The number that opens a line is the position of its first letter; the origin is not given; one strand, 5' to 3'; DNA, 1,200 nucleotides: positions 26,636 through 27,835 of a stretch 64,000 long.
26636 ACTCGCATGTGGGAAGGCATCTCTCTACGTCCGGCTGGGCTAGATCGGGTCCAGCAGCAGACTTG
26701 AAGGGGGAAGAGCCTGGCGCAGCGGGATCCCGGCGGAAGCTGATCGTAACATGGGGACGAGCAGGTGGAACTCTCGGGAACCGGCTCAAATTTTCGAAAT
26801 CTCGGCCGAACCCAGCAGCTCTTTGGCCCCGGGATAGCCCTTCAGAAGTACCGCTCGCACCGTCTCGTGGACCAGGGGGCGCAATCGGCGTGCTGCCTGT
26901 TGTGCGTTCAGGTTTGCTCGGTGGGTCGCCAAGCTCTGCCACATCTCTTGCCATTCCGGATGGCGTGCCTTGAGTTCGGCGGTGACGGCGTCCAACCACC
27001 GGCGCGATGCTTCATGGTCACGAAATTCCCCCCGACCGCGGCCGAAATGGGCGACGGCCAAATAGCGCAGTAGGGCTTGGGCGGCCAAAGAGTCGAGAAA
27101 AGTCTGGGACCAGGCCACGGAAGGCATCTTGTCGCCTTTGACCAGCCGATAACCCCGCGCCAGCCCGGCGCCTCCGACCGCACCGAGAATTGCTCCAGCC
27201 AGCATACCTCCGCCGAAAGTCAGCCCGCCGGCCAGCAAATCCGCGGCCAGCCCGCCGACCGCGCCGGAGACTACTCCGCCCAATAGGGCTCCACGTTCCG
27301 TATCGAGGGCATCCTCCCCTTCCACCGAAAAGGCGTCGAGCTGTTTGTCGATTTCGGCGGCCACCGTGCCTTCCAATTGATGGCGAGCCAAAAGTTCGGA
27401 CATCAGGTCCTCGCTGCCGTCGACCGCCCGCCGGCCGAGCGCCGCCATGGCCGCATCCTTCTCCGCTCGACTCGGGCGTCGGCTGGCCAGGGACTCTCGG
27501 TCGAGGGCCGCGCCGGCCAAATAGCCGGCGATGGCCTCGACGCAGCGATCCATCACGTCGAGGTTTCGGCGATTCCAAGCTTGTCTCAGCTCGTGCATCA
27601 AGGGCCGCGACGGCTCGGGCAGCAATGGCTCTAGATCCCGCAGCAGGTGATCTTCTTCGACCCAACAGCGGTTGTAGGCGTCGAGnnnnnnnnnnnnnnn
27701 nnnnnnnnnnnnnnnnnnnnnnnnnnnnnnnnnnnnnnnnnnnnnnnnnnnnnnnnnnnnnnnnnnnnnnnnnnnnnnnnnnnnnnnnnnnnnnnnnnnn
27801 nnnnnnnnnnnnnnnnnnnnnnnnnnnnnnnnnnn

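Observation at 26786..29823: Conserved but uncharacterised DUF2868 / DUF3482 (membrane GTPase) gene pair embedded between tRNA-modification genes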

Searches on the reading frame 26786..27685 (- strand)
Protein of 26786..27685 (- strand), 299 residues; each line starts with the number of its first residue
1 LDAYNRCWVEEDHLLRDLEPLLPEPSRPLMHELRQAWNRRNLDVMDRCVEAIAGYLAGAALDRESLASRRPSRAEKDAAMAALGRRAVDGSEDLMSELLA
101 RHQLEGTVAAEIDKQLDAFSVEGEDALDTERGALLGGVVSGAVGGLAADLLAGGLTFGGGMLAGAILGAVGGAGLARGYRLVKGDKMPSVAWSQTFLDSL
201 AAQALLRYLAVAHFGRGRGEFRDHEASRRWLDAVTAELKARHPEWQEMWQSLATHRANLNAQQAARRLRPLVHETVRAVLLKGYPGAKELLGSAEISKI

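Call 28: search_protein_families(library=pfam, proteins=[window:26786-27685:-], max_evalue=10)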
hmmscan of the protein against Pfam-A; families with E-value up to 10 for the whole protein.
window:26786-27685:- (299 aa): 1 family
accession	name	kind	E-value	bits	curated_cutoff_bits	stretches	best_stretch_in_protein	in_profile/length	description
PF11981.13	DUF3482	-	1.3e-19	71.1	29.2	1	8-266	22-281/293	Domain of unknown function (DUF3482)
